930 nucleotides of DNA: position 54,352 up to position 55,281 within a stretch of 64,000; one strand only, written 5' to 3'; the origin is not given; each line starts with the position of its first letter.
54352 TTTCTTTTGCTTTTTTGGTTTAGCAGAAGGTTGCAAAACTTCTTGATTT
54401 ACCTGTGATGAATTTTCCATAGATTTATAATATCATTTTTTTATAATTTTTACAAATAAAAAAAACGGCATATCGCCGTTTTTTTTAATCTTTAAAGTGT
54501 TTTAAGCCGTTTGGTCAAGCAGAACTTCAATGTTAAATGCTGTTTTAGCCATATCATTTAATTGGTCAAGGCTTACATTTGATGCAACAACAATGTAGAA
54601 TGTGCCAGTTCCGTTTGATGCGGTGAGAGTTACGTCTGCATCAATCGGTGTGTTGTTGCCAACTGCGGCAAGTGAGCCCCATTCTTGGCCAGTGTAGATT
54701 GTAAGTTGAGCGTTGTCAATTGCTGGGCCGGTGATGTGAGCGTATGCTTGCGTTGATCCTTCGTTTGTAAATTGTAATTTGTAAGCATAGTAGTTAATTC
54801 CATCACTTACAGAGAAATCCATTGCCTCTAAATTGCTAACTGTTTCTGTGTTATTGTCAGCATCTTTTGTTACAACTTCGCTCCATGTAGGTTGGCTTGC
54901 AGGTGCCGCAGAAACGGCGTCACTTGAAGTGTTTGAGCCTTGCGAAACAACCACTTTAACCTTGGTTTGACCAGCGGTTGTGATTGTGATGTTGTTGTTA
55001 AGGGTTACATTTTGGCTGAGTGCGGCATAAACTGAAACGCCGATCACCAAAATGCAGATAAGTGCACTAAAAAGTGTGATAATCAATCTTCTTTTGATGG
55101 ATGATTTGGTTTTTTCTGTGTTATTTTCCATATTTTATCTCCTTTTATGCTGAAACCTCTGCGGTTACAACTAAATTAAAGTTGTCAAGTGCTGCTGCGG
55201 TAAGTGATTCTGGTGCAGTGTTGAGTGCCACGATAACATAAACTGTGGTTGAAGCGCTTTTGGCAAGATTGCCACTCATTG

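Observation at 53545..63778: SipW-type signal peptidase, three paralogous TasA/camelysin-like secreted proteins, a 1948-aa GLUG giant and an anchored SGNH hydrolase: candidate undescribed surface-fibre/adhesin system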

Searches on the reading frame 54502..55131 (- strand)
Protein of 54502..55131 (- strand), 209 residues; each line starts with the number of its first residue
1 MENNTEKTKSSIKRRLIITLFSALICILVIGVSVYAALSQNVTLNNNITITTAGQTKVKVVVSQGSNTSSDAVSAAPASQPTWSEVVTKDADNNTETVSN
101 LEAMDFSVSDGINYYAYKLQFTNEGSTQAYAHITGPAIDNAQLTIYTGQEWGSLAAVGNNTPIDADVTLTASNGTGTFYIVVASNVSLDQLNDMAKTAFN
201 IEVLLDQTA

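Call 3: search_protein_families(library=pfam, proteins=[window:54502-55131:-], max_evalue=0.1)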
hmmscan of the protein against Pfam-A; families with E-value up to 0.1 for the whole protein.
window:54502-55131:- (209 aa): 2 families
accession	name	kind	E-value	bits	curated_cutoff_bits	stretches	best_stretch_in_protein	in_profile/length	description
PF07489.16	Tir_receptor_C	-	0.015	15.8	25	1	20-126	32-135/221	Translocated intimin receptor (Tir) C-terminus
PF09307.15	MHC2-interact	-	0.054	13.8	26.9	0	3-45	18-62/109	CLIP, MHC2 interacting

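Call 4: search_protein_families(library=ncbifam, proteins=[window:54502-55131:-], max_evalue=0.1)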
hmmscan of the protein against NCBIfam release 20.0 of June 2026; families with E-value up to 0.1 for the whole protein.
window:54502-55131:- (209 aa): 3 families
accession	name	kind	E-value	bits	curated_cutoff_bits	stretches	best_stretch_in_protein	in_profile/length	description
NF053819.1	EF0750_LPXTG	subfamily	0.011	16.3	47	1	13-71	3-63/105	EF2685/EF0750 family sortase-dependent surface protein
NF052318.1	T9SS_sortase_N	equivalog_domain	0.029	14.5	40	0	24-110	6-89/140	type IX secretion system sortase PorU, long form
NF033483.0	PknB_PASTA_kin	equivalog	0.042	12.9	450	1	4-180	321-503/563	Stk1 family PASTA domain-containing Ser/Thr kinase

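Call 12: find_homologous_proteins(query=window:54502-55131:-, max_evalue=0.001)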
Query window:54502-55131:- (209 aa): 56 proteins with E <= 0.001 among 240 candidates.
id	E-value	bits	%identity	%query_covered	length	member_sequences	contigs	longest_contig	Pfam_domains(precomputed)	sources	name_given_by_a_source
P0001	3.9e-125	432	100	100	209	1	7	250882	-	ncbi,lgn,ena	-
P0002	3.4e-117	407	94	100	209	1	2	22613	-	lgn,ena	-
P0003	4.5e-115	400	92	100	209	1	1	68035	-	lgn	-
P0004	1.3e-114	398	91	100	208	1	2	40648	-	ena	-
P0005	2.0e-114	398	94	100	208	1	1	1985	-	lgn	-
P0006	2.0e-113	394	91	100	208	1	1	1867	-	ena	-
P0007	2.0e-113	394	91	100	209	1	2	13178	-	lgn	-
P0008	7.0e-113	393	91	100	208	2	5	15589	-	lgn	-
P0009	7.8e-113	392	89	100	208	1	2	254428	-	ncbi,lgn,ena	-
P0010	2.9e-112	391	89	100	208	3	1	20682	-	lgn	-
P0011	4.8e-112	390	90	100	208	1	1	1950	-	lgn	-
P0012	5.5e-110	383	89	100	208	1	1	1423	-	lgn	-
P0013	9.2e-110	382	89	100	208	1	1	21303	-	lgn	-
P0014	3.7e-108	377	87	100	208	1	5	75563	-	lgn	-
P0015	1.3e-97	343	81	100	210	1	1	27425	-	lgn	-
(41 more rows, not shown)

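Call 13: find_encoding_contigs(protein=P0001, flank=10000, max_places=4)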
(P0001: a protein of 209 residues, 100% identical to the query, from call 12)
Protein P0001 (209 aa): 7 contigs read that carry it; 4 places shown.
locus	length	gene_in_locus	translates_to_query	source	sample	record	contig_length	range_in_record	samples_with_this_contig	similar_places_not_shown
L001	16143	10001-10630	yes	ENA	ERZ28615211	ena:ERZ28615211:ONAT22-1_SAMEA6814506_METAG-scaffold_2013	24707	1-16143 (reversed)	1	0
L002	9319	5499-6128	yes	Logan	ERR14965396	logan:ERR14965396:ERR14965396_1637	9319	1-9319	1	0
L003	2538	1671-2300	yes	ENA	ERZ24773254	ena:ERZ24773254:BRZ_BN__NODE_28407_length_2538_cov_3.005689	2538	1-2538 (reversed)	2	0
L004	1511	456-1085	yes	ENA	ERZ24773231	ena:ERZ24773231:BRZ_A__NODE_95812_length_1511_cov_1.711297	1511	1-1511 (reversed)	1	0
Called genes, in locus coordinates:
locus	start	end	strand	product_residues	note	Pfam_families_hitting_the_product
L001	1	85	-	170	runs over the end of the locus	-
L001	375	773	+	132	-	-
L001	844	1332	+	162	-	-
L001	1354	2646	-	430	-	PF00657:Lipase_GDSL, PF13472:Lipase_GDSL_2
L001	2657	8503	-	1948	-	-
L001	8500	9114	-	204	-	-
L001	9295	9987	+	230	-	-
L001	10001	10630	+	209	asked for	-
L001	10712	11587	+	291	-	-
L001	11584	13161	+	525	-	PF00133:tRNA-synt_1, PF09334:tRNA-synt_1g, PF00133:tRNA-synt_1 (weak)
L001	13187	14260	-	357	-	PF00579:tRNA-synt_1b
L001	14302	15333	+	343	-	PF00924:MS_channel_2nd, PF21082:MS_channel_3rd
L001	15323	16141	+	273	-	?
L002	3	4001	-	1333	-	?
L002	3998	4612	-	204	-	-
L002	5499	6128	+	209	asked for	-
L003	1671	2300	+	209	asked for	-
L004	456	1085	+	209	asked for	-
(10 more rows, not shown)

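Call 18: search_solved_structures(query=A2, max_evalue=10)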
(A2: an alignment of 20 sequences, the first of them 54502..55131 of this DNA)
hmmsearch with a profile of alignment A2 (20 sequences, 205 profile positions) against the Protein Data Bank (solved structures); distinct sequences matched with E-value up to 10: 1.
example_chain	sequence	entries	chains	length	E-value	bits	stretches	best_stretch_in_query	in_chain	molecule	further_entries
3gs2_A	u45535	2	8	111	0.73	12.6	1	97-156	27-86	E3 ubiquitin-protein ligase RING2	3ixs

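Call 20: find_related_loci(query=A2, collection=genome_contigs, flank=10000)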
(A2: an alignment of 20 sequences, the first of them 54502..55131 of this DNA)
Query A2 (209 aa) in genome_contigs; peptide patterns used: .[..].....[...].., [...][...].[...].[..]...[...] (x = any residue, [..] = any of these).
92 stretches matched a pattern; 11 encode a relative of the query (tblastn E <= 1e-3); 11 distinct loci.
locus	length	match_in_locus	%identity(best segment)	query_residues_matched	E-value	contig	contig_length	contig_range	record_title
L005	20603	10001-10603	68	6-207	7e-89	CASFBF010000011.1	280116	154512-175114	uncultured Firmicutes bacterium isolate SI.B26.metabat-bins.1 genome assembly, contig: SI.B26.metabat-bins.1.fa_k141_386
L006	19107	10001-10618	49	2-209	2e-59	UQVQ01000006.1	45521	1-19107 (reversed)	uncultured Firmicutes bacterium isolate UMGS687 genome assembly, contig: NODE_120_length_45521_cov_11.530396, whole geno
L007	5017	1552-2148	51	11-209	1e-51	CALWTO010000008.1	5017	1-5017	MAG: uncultured Clostridia bacterium isolate E19__bin314 genome assembly, contig: E19__k127_7796618, whole genome shotgu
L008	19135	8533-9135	49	7-207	2e-50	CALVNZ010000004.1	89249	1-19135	MAG: uncultured Clostridia bacterium isolate BRZ_GC__bin72 genome assembly, contig: BRZ_GC__NODE_413_length_89249_cov_24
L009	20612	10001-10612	46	10-208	1e-43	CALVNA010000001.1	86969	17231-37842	MAG: uncultured Clostridia bacterium isolate BRZ_DN__bin10 genome assembly, contig: BRZ_DN__NODE_482_length_86969_cov_5.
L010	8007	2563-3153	40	6-203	6e-42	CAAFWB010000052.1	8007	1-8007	MAG TPA_asm: Clostridia bacterium, isolate HGM11348, WGS project CAAFWB010000000 data, contig: SRS475534_10_k119_160438,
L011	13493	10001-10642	43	11-209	2e-40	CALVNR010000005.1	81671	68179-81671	MAG: uncultured Clostridia bacterium isolate BRZ_QS__bin44 genome assembly, contig: BRZ_QS__NODE_222_length_81671_cov_21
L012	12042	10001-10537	50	9-183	1e-39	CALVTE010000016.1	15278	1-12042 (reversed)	MAG: uncultured Clostridia bacterium isolate BRZ_BP__bin16 genome assembly, contig: BRZ_BP__NODE_4428_length_15278_cov_6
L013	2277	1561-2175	36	2-203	1e-36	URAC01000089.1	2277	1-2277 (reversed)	uncultured Firmicutes bacterium isolate UMGS808 genome assembly, contig: NODE_6727_length_2277_cov_9.841584, whole genom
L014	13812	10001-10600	39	6-206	2e-35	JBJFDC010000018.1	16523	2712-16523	MAG: Christensenellales bacterium isolate LOHA32_bin.042 NODE_1943_length_16523_cov_6.840964, whole genome shotgun seque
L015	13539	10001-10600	36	6-206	2e-33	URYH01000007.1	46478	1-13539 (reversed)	uncultured Clostridiales bacterium isolate UMGS1470 genome assembly, contig: NODE_514_length_46478_cov_4.286991, whole g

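Call 29: predict_structure(alignment_id=A2)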
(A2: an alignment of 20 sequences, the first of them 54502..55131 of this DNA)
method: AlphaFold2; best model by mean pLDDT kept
length: 209 residues; sequences in the alignment: 20
mean_pLDDT: 87.3   pTM: 0.77
mean pLDDT of the five models: 87.3, 87.1, 85.3, 83.9, 83.4
residues with pLDDT >= 90: 119; 70-90: 70; 50-70: 17; < 50: 3
segments of 3 or more residues with pLDDT < 50: 1-3
pLDDT, mean of each block of 10 residues (from residue 1): 51 77 83 67 82 91 93 91 95 88 87 96 96 92 95 93 96 94 92 80 94
secondary structure, 60 per line:
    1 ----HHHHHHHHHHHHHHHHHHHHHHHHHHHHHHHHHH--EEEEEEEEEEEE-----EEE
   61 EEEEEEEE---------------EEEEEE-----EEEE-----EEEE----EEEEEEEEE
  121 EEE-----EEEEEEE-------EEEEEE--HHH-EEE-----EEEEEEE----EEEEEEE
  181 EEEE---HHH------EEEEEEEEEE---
elements in order: H5-38 E41-52 E58-68 E84-89 E95-98 E104-107 E112-123 E129-135 E143-148 E155-157 E163-169 E174-184 E197-206

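Call 30: search_protein_representatives(alignment_id=A2)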
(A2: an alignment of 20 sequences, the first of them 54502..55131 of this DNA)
Query: 20 sequences, 205 profile positions. Proteins with E-value up to 0.001 (for the whole library): 86; up to 1e-10: 51; up to 1e-30: 21. The best 86 are listed.
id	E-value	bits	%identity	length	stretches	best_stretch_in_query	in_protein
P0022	8.5e-87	306.4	-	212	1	1-205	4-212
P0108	6.7e-71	254.5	-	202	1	1-201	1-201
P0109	1.2e-61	224.3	-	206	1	3-205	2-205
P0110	2.6e-60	219.9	-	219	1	2-205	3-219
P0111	2.2e-58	213.6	-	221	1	2-205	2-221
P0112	5.1e-53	196.1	-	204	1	4-203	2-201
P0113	3.7e-51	190.0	-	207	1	4-202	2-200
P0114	3.1e-48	180.4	-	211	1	2-203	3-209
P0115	9.0e-48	178.9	-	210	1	5-201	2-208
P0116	4.3e-46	173.4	-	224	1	3-204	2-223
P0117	5.7e-43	163.2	-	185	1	21-203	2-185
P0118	6.2e-41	156.6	-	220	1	4-204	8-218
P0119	9.7e-39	149.4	-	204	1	7-202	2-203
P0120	1.8e-38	148.6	-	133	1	2-122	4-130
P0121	1.8e-37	145.2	-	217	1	2-201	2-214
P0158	1.2e-10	57.7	-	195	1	8-202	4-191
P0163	2.3e-07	46.9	-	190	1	11-181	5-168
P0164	2.9e-07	46.6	-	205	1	9-181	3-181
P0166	8.4e-07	45.1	-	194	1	9-151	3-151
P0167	1.1e-06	44.7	-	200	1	10-163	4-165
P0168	1.9e-06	44.0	-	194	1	17-201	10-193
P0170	2.4e-06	43.6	-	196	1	18-201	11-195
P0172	3.6e-06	43.1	-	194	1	10-199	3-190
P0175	1.0e-05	41.6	-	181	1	9-179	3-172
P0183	6.4e-05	39.0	-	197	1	8-184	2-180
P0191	4.5e-04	36.2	-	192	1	7-166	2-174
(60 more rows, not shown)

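Call 32: search_protein_families(library=pfam, proteins=[P0158, P0163, P0164, P0166, P0168, P0170, P0172, P0175, P0183, P0191], max_evalue=0.1)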
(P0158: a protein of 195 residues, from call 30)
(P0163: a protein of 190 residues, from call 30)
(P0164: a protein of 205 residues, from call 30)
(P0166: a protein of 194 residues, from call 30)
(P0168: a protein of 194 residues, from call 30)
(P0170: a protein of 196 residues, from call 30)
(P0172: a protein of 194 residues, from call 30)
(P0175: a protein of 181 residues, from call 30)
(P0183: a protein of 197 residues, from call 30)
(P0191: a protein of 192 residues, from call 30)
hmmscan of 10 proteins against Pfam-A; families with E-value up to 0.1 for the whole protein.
P0158 (195 aa): 4 families
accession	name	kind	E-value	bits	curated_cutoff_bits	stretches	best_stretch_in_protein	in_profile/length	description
PF09478.16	CBM49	-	0.00012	22.8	23.4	1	100-136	12-49/80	Carbohydrate binding domain CBM49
PF11614.14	FixG_C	-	0.013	16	25.6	1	108-189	34-102/119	IG-like fold at C-terminal of FixG, putative oxidoreductase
PF11611.13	DUF4352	-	0.03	15.1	25.9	1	83-166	17-95/122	Domain of unknown function (DUF4352)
PF12539.13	Csm1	-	0.081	13.9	22.6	0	79-134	11-66/84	Chromosome segregation protein Csm1/Pcs1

P0163 (190 aa): 0 families

P0164 (205 aa): 2 families
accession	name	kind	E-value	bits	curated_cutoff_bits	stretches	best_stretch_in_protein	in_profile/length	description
PF24527.1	Ig-like_Pom152_9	-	0.0045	17.7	27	0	157-191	41-73/80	Nucleoporin pom152-like, ninth immunoglobulin-like domain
PF19694.4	DUF6194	-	0.016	15.4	27.1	1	50-123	12-83/146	Family of unknown function (DUF6194)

P0166 (194 aa): 1 family
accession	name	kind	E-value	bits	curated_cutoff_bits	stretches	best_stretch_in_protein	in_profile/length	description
PF20187.3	DUF6550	-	0.0018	19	27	1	3-87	6-85/190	Family of unknown function (DUF6550)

P0168 (194 aa): 0 families

P0170 (196 aa): 1 family
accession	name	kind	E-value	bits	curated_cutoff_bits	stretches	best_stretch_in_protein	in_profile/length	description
PF24508.1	TXNDC16_N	-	0.054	14.5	27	1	82-135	8-62/105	TXNDC16 N-terminal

P0172 (194 aa): 1 family
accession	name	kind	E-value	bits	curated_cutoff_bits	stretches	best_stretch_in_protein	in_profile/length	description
PF02821.22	Staphylokinase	-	0.092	13.6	25.1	0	104-175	5-77/131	Staphylokinase/Streptokinase family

P0175 (181 aa): 0 families

P0183 (197 aa): 4 families
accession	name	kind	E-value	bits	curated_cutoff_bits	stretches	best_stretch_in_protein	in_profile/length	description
PF20187.3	DUF6550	-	0.0015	19.2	27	1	3-83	8-94/190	Family of unknown function (DUF6550)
PF14221.11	DUF4330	-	0.0054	17.3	27.6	1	15-106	21-117/167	Domain of unknown function (DUF4330)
PF07009.16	NusG_II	-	0.027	15.1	29.6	0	20-81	2-62/107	NusG domain II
PF13550.12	Phage-tail_3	-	0.077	13.3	23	0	75-149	24-94/164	Putative phage tail protein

P0191 (192 aa): 0 families

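Call 33: fold_search(model_id=the predicted structure, library=pdb)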
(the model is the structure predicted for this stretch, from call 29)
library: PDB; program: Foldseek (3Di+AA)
matches with E <= 10: 1797; with E <= 0.001: 28
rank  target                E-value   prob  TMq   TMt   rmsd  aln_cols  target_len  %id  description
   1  6n0a_B                7.6e-06  0.51  0.16  0.13  25.7       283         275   10  Structure of the major pilin protein (T-18.1) from Streptococcus pyogenes serotype MGAS8232 (released 2019-04-17)
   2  6n0a_A                1.4e-05  0.47  0.16  0.13  25.9       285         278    9  Structure of the major pilin protein (T-18.1) from Streptococcus pyogenes serotype MGAS8232 (released 2019-04-17)
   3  6r7e                  3.1e-05  0.99  0.31  0.37  11.0       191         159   12  N-terminally reversed variant of FimA E. coli with alanine insertion at position 20 (released 2020-05-06)
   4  5nzu_MODEL_1_D        3.5e-05  0.89  0.25  0.14  27.8       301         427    6  The structure of the COPI coat linkage II (released 2017-06-28)
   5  6bbt_B                6.8e-05  0.51  0.18  0.15  23.9       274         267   10  Structure of the major pilin protein (T-13) from Streptococcus pyogenes serotype GAS131465 (released 2018-10-24)
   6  5lp9                  1.0e-04  0.99  0.33  0.40  10.6       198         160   15  FimA wt from S. flexneri (released 2017-12-20)
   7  1h6e_A                1.0e-04  0.41  0.19  0.18  23.4       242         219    7  MU2 ADAPTIN SUBUNIT (AP50) OF AP2 ADAPTOR (SECOND DOMAIN), COMPLEXED WITH CTLA-4 INTERNALIZATION PEPTIDE TTGVYVKMPPT (released 2001-11-28)
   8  5fjx_A                2.0e-04  0.66  0.25  0.21  24.0       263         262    8  Yeast delta-COP-I mu-homology domain complexed with Gcs1 WxxF peptide (released 2015-11-11)
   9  6qh6_M                2.1e-04  0.41  0.20  0.17  24.4       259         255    6  AP2 clathrin adaptor core with two cargo peptides in open+ conformation (released 2019-09-04)
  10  6bbt_A                2.3e-04  0.38  0.18  0.15  22.7       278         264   10  Structure of the major pilin protein (T-13) from Streptococcus pyogenes serotype GAS131465 (released 2018-10-24)
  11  3ml6_A                2.4e-04  0.60  0.24  0.16  24.8       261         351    6  a complex between Dishevelled2 and clathrin adaptor AP-2 (released 2010-08-11)
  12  3ml6_F                2.8e-04  0.57  0.24  0.16  24.9       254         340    7  a complex between Dishevelled2 and clathrin adaptor AP-2 (released 2010-08-11)
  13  5fk0_A                3.0e-04  0.41  0.21  0.18  24.4       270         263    8  Yeast delta-COP-I mu-homology domain (released 2015-11-11)
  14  7rw8_M                3.4e-04  0.51  0.23  0.14  24.8       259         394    7  AP2 bound to heparin in the closed conformation (released 2022-03-30)
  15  5nkt                  4.4e-04  0.95  0.31  0.38  11.6       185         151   11  FimA wt from E. coli (released 2018-05-16)
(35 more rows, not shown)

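Call 44: search_protein_families(library=ncbifam, proteins=[L008:2637-3221:-, L008:2034-2630:-, L008:3218-7678:-, P0163, P0167, P0172, L014:7740-8420:+, L014:8463-9146:+], max_evalue=1)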
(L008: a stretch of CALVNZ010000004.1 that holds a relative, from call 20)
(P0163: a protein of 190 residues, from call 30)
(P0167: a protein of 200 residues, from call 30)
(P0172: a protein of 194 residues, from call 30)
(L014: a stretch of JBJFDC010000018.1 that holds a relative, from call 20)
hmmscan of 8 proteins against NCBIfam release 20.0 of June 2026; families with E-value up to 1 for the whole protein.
L008:2637-3221:- (194 aa): 1 family
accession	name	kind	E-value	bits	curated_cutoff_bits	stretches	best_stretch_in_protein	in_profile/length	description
TIGR02377.1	MocE_fam_FeS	subfamily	0.1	12.6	136.15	1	41-78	50-87/101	MocE family 2Fe-2S type ferredoxin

L008:2034-2630:- (198 aa): 3 families
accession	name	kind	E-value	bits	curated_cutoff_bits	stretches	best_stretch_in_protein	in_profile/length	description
NF000206.1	D_ala_D_lac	equivalog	0.0055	15.8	550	1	20-78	123-180/342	D-alanine--(R)-lactate ligase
NF053819.1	EF0750_LPXTG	subfamily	0.014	15.9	47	1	4-60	2-52/105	EF2685/EF0750 family sortase-dependent surface protein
TIGR04090.1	exp_by_SipW_IV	subfamily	0.047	13.4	60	1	94-133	115-154/241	BsaA family SipW-dependent biofilm matrix protein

L008:3218-7678:- (1486 aa): 1 family
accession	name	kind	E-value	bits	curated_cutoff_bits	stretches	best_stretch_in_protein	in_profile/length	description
TIGR02543.1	List_Bact_rpt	repeat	8.9e-09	35.6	20.95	2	480-517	5-41/44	TIGR02543 family repeat protein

P0163 (190 aa): 0 families

P0167 (200 aa): 2 families
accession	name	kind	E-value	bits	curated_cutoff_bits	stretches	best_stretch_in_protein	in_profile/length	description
NF009650.0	PRK13183.1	equivalog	0.0045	16.8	70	1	8-28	9-29/46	photosystem II reaction center protein PsbN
NF004648.0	PRK05991.1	equivalog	0.034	13.7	391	1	119-180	50-111/254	precorrin-3B C(17)-methyltransferase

P0172 (194 aa): 1 family
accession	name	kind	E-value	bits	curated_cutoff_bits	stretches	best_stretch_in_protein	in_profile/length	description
NF053819.1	EF0750_LPXTG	subfamily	0.0096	16.4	47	1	1-43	1-43/105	EF2685/EF0750 family sortase-dependent surface protein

L014:7740-8420:+ (226 aa): 0 families

L014:8463-9146:+ (227 aa): 1 family
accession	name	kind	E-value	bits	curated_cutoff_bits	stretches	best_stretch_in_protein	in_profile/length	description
TIGR02081.1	metW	equivalog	0.058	12.9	189.5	1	60-130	56-121/194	methionine biosynthesis protein MetW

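Call 45: search_protein_families(library=pfam, proteins=[L008:2637-3221:-, L008:2034-2630:-, L008:3218-7678:-, L008:9233-9994:+], max_evalue=1)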
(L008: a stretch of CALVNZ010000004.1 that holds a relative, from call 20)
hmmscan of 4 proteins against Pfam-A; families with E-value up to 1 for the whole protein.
L008:2637-3221:- (194 aa): 6 families
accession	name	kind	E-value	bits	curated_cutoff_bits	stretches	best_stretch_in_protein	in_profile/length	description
PF25686.1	Betaherpes_U91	-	0.0067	16.3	27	1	3-52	11-60/157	Betaherpesvirus U91 protein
PF25551.1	DUF7929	-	0.063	13.5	27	1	19-72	119-172/175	Domain of unknown function (DUF7929)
PF16492.10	Cadherin_C_2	-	0.1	13.8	31.5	1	8-42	7-41/85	Cadherin cytoplasmic C-terminal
PF25458.1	INTS4_C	-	0.1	12.9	27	1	54-104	7-56/129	Integrator subunit 4 family C-terminal Ig-like domain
PF11602.14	NTPase_P4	-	0.18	11.4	27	1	25-87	198-258/320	ATPase P4 of dsRNA bacteriophage phi-12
PF25152.1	CD59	-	0.35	11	33.9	0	67-94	35-62/127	CD59 glycoprotein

L008:2034-2630:- (198 aa): 1 family
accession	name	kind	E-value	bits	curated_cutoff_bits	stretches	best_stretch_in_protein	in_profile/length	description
PF14341.11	PilX_N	-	0.66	10.5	25.5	0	9-49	5-45/51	PilX N-terminal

L008:3218-7678:- (1486 aa): 2 families
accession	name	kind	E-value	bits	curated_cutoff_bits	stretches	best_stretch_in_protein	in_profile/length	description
PF18998.6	Flg_new_2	-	8e-29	99.9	23.6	3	525-595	3-72/73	Divergent InlB B-repeat domain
PF09479.16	Flg_new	-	6.6e-14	52.2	27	2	679-742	3-65/65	Listeria-Bacteroides repeat domain (List_Bact_rpt)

L008:9233-9994:+ (253 aa): 4 families
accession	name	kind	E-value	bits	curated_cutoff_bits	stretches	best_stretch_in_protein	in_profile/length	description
PF04228.19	Zn_peptidase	-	0.0024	17.9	23.2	1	177-234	32-89/290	Putative neutral zinc metallopeptidase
PF04834.18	Adeno_E3_14_5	-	0.062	14.2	28.7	1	177-220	21-64/100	Early E3 14.5 kDa protein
PF19558.4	DUF6080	-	0.074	12.1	27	1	181-242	224-290/447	Family of unknown function (DUF6080)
PF05975.17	EcsB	-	0.18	11.1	30.7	0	7-55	10-56/383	Bacterial ABC transporter protein EcsB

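Call 62: find_related_loci(query=A4, collection=metagenome_contigs, flank=8000)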
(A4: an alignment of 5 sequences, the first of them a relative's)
Query A4 (194 aa) in metagenome_contigs; peptide patterns used: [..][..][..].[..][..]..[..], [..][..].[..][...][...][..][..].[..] (x = any residue, [..] = any of these).
309 stretches matched a pattern; 21 encode a relative of the query (tblastn E <= 1e-3); 21 distinct loci.
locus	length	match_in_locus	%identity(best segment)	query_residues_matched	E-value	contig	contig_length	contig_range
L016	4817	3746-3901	63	2-53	1e-16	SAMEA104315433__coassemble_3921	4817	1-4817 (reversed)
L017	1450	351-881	36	2-190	1e-15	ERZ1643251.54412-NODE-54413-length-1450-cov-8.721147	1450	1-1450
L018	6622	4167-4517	41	2-113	4e-15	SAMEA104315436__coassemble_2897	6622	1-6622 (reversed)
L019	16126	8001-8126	74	2-43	1e-14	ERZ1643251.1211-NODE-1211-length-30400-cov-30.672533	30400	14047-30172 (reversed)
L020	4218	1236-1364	74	2-44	2e-14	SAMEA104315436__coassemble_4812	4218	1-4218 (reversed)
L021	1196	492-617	69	2-43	3e-14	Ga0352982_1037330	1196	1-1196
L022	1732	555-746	48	2-65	3e-14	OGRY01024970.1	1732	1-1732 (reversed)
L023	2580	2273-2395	71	2-42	4e-14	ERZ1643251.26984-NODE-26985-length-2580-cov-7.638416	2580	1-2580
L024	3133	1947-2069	71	2-42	4e-14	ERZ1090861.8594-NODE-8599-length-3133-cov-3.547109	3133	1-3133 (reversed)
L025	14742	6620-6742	68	2-42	1e-13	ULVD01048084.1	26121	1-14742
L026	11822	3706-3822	69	2-40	1e-13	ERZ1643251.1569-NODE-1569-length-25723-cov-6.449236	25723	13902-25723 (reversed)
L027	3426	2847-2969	68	2-42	1e-13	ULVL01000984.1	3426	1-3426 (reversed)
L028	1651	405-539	60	2-46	4e-13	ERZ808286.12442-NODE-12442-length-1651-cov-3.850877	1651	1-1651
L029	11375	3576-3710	60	2-46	4e-13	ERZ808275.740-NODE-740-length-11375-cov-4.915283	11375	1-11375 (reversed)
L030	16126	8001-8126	67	2-43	3e-12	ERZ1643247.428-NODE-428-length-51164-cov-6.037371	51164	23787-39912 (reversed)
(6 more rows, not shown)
